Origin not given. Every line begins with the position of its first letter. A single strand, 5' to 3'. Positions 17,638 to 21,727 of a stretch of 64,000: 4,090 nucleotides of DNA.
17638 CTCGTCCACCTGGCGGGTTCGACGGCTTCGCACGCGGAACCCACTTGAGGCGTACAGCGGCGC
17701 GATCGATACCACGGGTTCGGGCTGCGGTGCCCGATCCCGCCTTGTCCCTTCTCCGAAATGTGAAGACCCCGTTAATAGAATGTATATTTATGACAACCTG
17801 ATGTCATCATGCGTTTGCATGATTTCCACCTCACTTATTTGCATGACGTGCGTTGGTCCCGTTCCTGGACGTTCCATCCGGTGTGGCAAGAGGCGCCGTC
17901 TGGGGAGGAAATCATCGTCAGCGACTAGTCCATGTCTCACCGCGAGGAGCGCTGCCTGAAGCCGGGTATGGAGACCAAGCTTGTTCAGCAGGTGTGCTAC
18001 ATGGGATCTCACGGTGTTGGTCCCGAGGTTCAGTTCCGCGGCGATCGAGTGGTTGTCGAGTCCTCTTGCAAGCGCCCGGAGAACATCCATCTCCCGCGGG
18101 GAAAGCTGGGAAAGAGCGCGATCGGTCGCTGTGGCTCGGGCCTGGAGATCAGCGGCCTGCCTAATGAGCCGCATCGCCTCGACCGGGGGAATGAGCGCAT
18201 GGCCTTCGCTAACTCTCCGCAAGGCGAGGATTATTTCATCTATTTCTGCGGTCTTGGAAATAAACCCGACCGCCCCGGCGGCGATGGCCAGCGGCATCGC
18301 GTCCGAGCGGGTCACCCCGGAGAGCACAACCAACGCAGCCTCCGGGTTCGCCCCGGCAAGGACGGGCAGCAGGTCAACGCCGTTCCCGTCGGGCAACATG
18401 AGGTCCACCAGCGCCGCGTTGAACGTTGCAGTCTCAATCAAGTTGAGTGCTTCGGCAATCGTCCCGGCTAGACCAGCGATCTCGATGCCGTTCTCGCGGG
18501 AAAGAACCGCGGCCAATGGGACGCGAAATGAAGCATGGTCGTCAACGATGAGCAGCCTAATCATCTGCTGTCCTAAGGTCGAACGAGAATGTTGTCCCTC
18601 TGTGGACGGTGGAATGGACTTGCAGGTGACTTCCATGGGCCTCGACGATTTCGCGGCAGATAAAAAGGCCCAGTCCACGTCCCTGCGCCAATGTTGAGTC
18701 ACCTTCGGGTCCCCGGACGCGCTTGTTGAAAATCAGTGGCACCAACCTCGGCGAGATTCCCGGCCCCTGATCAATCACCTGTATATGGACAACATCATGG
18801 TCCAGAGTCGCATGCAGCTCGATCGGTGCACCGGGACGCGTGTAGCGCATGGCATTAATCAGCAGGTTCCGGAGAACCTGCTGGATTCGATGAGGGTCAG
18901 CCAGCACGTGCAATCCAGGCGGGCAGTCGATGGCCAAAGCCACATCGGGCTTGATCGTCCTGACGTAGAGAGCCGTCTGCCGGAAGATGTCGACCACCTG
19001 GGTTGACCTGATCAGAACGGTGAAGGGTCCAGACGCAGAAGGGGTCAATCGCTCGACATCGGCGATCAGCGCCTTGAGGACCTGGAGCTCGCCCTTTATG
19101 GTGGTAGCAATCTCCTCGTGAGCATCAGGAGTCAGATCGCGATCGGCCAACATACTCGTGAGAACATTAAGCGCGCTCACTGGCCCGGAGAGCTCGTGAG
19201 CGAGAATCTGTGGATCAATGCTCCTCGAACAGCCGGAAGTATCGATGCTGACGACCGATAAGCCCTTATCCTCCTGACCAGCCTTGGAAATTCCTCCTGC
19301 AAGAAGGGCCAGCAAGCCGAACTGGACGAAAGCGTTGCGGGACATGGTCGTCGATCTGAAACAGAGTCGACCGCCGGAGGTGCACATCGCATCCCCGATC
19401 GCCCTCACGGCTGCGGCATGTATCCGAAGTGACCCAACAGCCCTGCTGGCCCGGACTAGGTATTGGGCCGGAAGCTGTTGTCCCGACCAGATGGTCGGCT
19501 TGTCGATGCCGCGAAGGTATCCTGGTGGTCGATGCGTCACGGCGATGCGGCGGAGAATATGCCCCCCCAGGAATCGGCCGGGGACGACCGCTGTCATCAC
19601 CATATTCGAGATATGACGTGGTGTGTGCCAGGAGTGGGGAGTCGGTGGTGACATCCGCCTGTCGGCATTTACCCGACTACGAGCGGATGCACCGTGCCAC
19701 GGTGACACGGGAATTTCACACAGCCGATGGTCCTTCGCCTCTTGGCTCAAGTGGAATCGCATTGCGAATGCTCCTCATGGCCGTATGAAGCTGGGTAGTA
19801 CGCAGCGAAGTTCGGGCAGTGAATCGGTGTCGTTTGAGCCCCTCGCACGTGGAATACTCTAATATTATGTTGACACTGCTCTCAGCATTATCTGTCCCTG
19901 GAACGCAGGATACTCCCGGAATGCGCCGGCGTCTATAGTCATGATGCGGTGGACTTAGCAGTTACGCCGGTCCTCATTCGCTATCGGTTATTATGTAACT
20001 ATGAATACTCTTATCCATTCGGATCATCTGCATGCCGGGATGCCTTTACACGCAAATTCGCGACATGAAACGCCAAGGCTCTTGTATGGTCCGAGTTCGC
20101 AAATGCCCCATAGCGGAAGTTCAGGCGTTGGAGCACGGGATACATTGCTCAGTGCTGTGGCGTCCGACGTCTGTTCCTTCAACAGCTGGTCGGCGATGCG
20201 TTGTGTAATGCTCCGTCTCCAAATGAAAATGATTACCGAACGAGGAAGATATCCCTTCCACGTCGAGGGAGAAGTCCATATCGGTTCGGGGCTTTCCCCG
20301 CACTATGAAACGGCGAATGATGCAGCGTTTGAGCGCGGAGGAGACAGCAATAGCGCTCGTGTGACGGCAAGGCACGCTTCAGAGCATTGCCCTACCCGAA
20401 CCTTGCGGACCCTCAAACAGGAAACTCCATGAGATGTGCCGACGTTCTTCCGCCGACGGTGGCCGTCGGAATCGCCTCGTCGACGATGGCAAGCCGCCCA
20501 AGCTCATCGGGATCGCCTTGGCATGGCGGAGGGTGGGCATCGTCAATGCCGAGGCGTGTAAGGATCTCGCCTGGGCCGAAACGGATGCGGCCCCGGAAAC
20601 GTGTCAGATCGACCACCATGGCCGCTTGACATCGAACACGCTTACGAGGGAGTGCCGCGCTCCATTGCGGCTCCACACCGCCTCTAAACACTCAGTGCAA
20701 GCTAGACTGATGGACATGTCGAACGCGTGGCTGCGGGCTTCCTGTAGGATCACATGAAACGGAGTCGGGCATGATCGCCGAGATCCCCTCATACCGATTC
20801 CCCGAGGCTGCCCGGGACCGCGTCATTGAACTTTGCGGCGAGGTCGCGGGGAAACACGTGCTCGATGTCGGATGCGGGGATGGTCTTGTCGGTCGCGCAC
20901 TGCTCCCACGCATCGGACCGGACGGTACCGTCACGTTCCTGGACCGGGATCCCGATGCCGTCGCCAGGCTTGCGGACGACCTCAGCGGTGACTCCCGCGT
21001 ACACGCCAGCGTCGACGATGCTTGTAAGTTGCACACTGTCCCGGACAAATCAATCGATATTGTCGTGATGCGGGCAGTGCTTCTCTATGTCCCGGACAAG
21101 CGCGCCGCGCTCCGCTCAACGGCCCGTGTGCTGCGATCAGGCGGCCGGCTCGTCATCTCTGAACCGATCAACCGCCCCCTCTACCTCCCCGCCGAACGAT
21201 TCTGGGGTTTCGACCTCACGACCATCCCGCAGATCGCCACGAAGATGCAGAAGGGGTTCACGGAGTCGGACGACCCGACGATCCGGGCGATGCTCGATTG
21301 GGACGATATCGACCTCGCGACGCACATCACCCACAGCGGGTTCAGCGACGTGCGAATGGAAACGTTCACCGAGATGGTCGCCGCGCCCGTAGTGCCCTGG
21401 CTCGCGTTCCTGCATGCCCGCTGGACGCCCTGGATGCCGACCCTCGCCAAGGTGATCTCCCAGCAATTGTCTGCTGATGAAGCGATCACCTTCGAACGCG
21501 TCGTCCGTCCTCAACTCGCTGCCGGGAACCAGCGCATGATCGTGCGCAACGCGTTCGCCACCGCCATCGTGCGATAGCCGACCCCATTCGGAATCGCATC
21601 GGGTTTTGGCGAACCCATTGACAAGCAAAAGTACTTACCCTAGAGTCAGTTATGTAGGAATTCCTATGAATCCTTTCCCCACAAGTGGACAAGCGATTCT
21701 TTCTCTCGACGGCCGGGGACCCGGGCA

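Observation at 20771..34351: Hybrid RiPP cluster: NHLP precursor with YcaO/SagB azole machinery, a radical SAM enzyme and a LanM-like enzyme in one operon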

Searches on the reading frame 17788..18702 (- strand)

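Call 43: search_protein_families(library=ncbifam, proteins=[window:17788-18702:-], max_evalue=0.001)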
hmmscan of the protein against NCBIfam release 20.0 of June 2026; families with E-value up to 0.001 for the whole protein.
window:17788-18702:- (304 aa): 64 families (the best 25 are shown)
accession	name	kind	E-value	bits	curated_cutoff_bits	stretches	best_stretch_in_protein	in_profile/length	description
NF007935.0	PRK10651.1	equivalog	2e-32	112.1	250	1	45-256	4-212/216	two-component system response regulator NarL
NF047785.1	respo_reg_MadR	equivalog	3.8e-31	108.1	300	1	48-260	1-209/209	MadR family response regulator transcription factor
NF052445.1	RespRegMctR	equivalog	2.8e-27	95.5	300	1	48-259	2-204/205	two-component system response regulator MctR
NF007018.1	PRK09483.1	equivalog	3.2e-27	95.6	280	1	47-265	1-214/217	UvrY/SirA/GacA family response regulator transcription factor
NF041830.1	RR_TF_ErdR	exception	4.5e-27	95.2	390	1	50-254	4-205/213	response regulator transcription factor ErdR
NF007708.0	PRK10403.1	equivalog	5.1e-23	81.6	343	1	48-255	7-209/215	nitrate/nitrite response regulator protein NarP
NF007403.0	PRK09935.1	equivalog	9.5e-22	77.6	271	1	50-250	6-200/210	fimbria biosynthesis transcriptional regulator FimZ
NF007685.0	PRK10360.1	equivalog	7.4e-21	74.8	258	1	47-247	1-185/196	response regulator transcription factor UhpA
NF011896.0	PRK15369.1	equivalog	1.8e-20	73.4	242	1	47-256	3-206/211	two component system response regulator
NF007419.0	PRK09958.1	equivalog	1.1e-18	67.5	251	1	51-251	4-195/204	acid-sensing system DNA-binding response regulator EvgA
NF033791.1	ActR_PrrA_rreg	equivalog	1.9e-16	60.5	250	1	50-177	4-128/173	ActR/PrrA/RegA family redox response regulator transcription factor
NF006900.1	PRK09390.1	equivalog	3.5e-15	56.1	255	1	50-244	7-187/203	response regulator FixJ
NF001965.0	PRK00742.1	subfamily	1.3e-12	47.6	293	1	46-158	2-113/357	chemotaxis-specific protein-glutamate methyltransferase CheB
NF051870.1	NAssimRespRegNtrX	equivalog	6.5e-11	41.8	600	1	49-187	3-142/452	nitrogen assimilation response regulator NtrX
TIGR01818.1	ntrC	equivalog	3e-10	39.5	558.6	1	51-243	2-181/463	nitrogen regulation protein NR(I)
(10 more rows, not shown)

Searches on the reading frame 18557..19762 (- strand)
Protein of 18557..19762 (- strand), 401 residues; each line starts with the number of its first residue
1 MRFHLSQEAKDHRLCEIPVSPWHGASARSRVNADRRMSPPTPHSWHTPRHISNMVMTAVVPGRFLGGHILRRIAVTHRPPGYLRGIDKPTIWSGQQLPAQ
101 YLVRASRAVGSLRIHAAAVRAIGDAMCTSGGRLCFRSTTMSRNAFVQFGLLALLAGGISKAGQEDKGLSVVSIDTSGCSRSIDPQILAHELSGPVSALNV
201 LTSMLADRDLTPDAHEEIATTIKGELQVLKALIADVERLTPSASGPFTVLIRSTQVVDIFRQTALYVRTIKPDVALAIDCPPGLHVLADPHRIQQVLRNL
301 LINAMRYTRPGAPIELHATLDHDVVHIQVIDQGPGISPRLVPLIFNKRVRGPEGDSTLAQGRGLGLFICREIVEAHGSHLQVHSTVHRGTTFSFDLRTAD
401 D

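Call 43: search_protein_families(library=ncbifam, proteins=[window:18557-19762:-], max_evalue=0.001)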
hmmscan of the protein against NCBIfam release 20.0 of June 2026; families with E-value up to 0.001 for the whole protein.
window:18557-19762:- (401 aa): 75 families (the best 25 are shown)
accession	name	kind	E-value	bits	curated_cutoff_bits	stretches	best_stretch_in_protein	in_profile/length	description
TIGR02966.1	phoR_proteo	equivalog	1.4e-30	106.5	334.2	1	188-395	122-332/333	phosphate regulon sensor histidine kinase PhoR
NF046044.1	PnpS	equivalog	6.6e-30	104.4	400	1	188-396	178-389/390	two-component system histidine kinase PnpS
NF006800.0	PRK09303.1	equivalog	2e-28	99.4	342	1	186-396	157-375/383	histidine kinase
TIGR01386.1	cztS_silS_copS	subfamily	1.1e-27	97.2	292.55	1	187-396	248-456/457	heavy metal sensor histidine kinase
NF041832.1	near_NosP_CTERM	subfamily_domain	6.7e-24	84.6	400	1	188-398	15-225/370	NahK/ErcS family hybrid sensor histidine kinase/response regulator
NF008468.0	PRK11360.1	equivalog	1.8e-23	82.8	646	1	187-398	403-608/616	two-component system sensor histidine kinase AtoS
NF012163.2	BaeS_SmeS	equivalog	1.9e-23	83.2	500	1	188-384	248-444/457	sensor histidine kinase efflux regulator BaeS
NF007837.0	PRK10549.1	equivalog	3.5e-23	82.1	603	1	188-395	248-455/466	envelope stress sensor histidine kinase BaeS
NF041880.1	EPS_EpsF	equivalog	4.1e-23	81.6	900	1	156-394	249-487/492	response regulator EpsF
NF033092.0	HK_WalK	equivalog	6e-22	77.9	725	1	284-396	480-592/594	cell wall metabolism sensor histidine kinase WalK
NF008312.0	PRK11100.1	equivalog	6.2e-22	78.1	356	1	185-398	261-474/477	two-component system sensor histidine kinase CreC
TIGR02956.1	TMAO_torS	equivalog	6.8e-22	77.4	676.5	1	188-397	472-681/967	TMAO reductase system sensor histidine kinase/response regulator TorS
NF007688.0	PRK10364.1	equivalog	1.9e-21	76.4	479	1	188-396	248-449/460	two-component system sensor histidine kinase ZraS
NF033091.0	HK_VanS_ACDEFG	equivalog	2.6e-21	76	400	1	187-393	81-289/293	vancomycin resistance histidine kinase VanS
NF041735.1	hist_kin_RppB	equivalog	1e-20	73.9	400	1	188-396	224-437/438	two-component system sensor histidine kinase RppB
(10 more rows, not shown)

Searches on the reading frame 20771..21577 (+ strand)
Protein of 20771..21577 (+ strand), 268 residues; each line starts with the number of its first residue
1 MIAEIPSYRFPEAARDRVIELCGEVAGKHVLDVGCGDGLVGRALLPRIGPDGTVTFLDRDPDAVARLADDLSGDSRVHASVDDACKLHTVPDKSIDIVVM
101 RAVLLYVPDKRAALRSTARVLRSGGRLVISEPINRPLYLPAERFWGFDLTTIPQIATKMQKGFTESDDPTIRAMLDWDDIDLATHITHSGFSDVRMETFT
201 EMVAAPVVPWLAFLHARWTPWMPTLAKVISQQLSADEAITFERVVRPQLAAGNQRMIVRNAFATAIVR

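Call 4: search_protein_families(library=pfam, proteins=[window:20771-21577:+], max_evalue=0.01)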
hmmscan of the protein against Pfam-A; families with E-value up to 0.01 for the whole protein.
window:20771-21577:+ (268 aa): 11 families
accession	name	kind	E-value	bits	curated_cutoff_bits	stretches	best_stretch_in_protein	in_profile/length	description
PF08241.18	Methyltransf_11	-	2.1e-16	60.8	21.2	1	31-129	1-95/95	Methyltransferase domain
PF13847.12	Methyltransf_31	-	4.6e-16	59.3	27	1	26-133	3-113/145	Methyltransferase domain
PF13649.12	Methyltransf_25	-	7.6e-16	59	27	1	30-125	1-97/97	Methyltransferase domain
PF08242.18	Methyltransf_12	-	7.7e-16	59.1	30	1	31-127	1-98/98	Methyltransferase domain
PF13489.12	Methyltransf_23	-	5.3e-14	52.7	27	1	12-148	7-124/164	Methyltransferase domain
PF01209.24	Ubie_methyltran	-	2.9e-12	46.9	20.1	1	5-205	26-227/233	ubiE/COQ5 methyltransferase family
PF05175.20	MTS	-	4.5e-06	26.8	23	1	26-100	31-104/170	Methyltransferase small domain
PF05401.17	NodS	-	0.00018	21.8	24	1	17-132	33-147/201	Nodulation protein S (NodS)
PF07021.18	MetW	-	0.0002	21.5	21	1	26-131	13-109/193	Methionine biosynthesis protein MetW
PF05148.21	Methyltransf_8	-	0.00048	20.5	27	1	83-131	109-158/219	Hypothetical methyltransferase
PF20922.3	Anamorsin_N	-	0.0065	16.6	27.1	0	64-134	21-92/163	Anamorsin, N-terminal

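Call 5: search_protein_families(library=ncbifam, proteins=[window:20771-21577:+], max_evalue=0.01)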
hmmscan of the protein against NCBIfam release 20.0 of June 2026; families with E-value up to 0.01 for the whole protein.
window:20771-21577:+ (268 aa): 40 families (the best 25 are shown)
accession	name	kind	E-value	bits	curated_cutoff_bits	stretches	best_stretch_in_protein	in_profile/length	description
NF045667.1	MTase_DVU1556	equivalog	5.3e-15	55.4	155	1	15-131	11-121/213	DVU_1556 family methyltransferase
NF041537.1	ArsM_AhpD_UU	exception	2.2e-14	53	510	1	26-132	76-183/345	arsenite methyltransferase/AhpD domain selenoprotein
NF008823.0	PRK11873.1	subfamily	7.7e-12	45.3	263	1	26-132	77-184/272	arsenite methyltransferase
TIGR01934.1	MenG_MenH_UbiE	subfamily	7.7e-12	45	158.35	1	15-205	28-217/223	ubiquinone/menaquinone biosynthesis methyltransferase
NF047649.1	MTase_UXPK_star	exception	8.6e-12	44.7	460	1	26-132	77-184/283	methyltransferase/UXPK-star double selenoprotein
NF001240.0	PRK00216.1-1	equivalog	1.3e-11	44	378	1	18-199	55-238/251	bifunctional demethylmenaquinone methyltransferase/2-methoxy-6-polyprenyl-1,4-benzoquinol methylase UbiE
NF043040.1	corrin_prot_MT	hypoth_equivalog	1.7e-11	44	180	1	13-131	29-149/216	corrinoid protein-associated methyltransferase CpaM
NF001244.0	PRK00216.1-5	equivalog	2.6e-11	43.3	216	1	15-200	37-224/236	bifunctional demethylmenaquinone methyltransferase/2-methoxy-6-polyprenyl-1,4-benzoquinol methylase UbiE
NF041536.1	ArsM_DUF2284_UU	exception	6.2e-11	41.3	575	1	26-133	76-184/459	arsenite methyltransferase/DUF2284 domain selenoprotein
TIGR02072.1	BioC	equivalog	2.4e-10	40.7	184.95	1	26-138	34-141/244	malonyl-ACP O-methyltransferase BioC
NF010703.0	PRK14103.1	equivalog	2.4e-10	40.3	320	1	23-132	26-127/256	trans-aconitate 2-methyltransferase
NF001243.0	PRK00216.1-4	equivalog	2.6e-10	40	235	1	5-205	26-227/237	demethylmenaquinone methyltransferase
NF001241.0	PRK00216.1-2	equivalog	3.3e-10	40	327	1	15-203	40-221/231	demethylmenaquinone methyltransferase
TIGR01983.1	UbiG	equivalog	1.5e-09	37.5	102.95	1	23-135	46-156/228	bifunctional 2-polyprenyl-6-hydroxyphenol methylase/3-demethylubiquinol 3-O-methyltransferase UbiG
TIGR02752.1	MenG_heptapren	equivalog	1.9e-09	37.4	419.85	1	7-205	26-225/231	demethylmenaquinone methyltransferase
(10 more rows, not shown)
